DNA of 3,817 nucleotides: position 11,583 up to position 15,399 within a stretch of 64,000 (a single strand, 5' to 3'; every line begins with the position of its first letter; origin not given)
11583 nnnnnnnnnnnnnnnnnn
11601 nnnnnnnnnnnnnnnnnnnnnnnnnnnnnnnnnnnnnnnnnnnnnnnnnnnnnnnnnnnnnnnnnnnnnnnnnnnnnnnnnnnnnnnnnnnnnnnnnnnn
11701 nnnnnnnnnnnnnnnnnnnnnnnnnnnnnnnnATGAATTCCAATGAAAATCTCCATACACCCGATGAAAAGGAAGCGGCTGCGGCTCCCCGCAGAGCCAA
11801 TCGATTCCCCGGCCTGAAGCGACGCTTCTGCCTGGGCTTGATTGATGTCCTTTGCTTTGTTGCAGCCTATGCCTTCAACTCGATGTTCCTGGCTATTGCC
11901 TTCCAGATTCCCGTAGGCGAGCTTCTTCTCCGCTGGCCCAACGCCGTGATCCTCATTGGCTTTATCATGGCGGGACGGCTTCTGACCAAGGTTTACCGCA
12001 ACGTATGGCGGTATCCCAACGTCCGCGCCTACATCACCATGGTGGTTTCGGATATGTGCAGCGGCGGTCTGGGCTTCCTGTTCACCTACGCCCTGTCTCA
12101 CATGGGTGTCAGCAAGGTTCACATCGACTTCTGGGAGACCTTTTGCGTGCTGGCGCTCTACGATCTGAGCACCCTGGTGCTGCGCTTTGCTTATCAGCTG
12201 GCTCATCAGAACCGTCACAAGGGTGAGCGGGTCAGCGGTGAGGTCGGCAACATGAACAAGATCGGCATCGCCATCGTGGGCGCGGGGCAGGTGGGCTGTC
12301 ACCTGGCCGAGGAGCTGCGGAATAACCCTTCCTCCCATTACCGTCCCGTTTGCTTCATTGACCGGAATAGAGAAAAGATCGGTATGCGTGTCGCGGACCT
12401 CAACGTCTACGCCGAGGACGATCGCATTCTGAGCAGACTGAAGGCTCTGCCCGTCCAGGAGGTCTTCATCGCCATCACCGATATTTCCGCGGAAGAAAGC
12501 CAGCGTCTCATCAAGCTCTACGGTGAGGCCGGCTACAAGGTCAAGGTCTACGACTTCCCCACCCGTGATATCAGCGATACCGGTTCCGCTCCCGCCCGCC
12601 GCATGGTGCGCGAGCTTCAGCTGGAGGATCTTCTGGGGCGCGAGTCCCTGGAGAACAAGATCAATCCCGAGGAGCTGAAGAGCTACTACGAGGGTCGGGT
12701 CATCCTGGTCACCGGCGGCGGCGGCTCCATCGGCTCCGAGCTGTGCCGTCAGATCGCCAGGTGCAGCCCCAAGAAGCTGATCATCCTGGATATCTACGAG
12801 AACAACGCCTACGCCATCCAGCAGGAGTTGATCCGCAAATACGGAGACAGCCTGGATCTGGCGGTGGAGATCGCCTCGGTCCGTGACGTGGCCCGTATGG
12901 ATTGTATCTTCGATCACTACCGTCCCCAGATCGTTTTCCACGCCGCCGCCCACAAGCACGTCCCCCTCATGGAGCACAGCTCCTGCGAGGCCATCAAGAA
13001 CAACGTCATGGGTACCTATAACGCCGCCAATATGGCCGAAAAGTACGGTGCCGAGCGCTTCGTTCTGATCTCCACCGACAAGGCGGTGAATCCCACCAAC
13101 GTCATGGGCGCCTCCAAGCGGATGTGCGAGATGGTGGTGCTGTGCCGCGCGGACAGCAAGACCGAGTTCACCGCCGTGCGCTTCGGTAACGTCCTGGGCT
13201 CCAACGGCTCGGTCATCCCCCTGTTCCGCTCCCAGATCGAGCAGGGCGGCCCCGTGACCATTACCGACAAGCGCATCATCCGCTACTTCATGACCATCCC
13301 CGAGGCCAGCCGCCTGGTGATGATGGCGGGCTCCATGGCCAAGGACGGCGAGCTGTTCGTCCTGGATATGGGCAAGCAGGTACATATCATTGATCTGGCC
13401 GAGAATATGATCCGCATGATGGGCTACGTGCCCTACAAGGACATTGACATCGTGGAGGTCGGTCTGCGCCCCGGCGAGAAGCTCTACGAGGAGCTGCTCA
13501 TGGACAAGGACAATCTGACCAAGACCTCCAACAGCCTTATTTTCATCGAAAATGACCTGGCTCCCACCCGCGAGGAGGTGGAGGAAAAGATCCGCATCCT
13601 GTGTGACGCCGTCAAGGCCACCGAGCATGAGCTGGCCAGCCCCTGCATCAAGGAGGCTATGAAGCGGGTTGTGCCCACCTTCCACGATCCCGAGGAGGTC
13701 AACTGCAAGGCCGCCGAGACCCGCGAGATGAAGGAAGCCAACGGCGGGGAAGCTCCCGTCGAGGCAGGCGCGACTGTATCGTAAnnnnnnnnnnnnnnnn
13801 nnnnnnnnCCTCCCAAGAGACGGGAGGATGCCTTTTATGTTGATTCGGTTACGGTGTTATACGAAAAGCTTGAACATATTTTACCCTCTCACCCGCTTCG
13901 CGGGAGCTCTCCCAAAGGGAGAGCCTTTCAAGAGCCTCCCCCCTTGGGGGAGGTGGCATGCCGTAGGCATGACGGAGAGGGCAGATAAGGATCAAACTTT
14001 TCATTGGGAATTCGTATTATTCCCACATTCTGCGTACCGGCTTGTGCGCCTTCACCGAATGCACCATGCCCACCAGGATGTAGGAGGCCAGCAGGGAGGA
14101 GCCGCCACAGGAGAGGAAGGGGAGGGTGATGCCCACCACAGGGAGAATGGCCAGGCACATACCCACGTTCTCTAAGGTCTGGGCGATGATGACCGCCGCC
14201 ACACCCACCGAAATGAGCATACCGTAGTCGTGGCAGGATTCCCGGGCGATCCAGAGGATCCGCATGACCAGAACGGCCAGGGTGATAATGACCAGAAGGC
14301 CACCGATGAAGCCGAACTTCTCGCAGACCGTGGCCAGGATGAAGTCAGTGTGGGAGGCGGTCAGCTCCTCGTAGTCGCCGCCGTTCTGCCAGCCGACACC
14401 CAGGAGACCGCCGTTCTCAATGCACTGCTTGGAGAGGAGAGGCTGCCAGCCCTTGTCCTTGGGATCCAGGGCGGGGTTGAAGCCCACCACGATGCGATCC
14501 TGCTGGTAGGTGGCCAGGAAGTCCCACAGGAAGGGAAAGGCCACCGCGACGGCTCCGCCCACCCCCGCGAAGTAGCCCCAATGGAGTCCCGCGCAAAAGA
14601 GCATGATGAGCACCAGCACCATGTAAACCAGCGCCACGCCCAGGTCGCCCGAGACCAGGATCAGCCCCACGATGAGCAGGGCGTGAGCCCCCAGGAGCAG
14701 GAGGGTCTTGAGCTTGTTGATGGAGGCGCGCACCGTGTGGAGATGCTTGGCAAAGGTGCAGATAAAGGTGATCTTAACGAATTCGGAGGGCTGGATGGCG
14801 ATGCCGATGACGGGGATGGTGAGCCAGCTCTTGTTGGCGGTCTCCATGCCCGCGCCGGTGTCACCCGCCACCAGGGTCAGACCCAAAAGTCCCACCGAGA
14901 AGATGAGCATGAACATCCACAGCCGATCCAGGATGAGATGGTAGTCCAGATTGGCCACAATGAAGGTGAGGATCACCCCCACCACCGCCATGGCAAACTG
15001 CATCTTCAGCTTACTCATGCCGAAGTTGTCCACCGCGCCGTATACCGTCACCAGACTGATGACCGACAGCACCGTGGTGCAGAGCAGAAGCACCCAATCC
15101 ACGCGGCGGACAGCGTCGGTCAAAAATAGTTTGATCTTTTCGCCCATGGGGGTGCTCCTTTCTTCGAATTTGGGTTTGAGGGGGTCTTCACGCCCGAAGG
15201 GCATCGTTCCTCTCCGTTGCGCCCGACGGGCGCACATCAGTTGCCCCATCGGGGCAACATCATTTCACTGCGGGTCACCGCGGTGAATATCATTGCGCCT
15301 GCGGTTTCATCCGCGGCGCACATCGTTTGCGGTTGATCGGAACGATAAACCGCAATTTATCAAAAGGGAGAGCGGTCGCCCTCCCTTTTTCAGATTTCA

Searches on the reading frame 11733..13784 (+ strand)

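Call 23: search_protein_families(library=pfam, proteins=[window:11733-13784:+], max_evalue=0.001)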
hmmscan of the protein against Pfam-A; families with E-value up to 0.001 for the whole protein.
window:11733-13784:+ (683 aa): 8 families
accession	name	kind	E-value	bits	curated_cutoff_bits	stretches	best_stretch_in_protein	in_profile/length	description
PF02719.21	Polysacc_synt_2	-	2.5e-117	391.7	20.2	1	324-605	1-290/293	Polysaccharide biosynthesis protein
PF01370.27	Epimerase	-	6.1e-23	81.9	20.9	1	324-534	1-226/240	NAD dependent epimerase/dehydratase family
PF16363.11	GDP_Man_Dehyd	-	1e-13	51.9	27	1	325-450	1-131/332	GDP-mannose 4,6 dehydratase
PF04321.23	RmlD_sub_bind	-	9.8e-13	48.3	27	1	324-513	3-178/287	RmlD substrate binding domain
PF13727.12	CoA_binding_3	-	2.2e-08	34.7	25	1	92-248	9-149/175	CoA-binding domain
PF01073.25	3Beta_HSD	-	1.5e-07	31.2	22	1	325-454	1-122/280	3-beta hydroxysteroid dehydrogenase/isomerase family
PF07993.18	NAD_binding_4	-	1.6e-06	28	20.1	1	399-465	90-153/258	Male sterility protein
PF02254.24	TrkA_N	-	3.2e-06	27.9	23.8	0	179-259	1-78/116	TrkA-N domain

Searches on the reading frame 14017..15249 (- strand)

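Call 23: search_protein_families(library=pfam, proteins=[window:14017-15249:-], max_evalue=0.001)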
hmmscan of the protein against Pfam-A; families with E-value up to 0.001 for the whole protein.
window:14017-15249:- (410 aa): 1 family
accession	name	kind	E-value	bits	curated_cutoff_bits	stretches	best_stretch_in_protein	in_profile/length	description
PF01098.24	FTSW_RODA_SPOVE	-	2.1e-72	244.5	26.4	1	54-403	10-354/356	Cell cycle protein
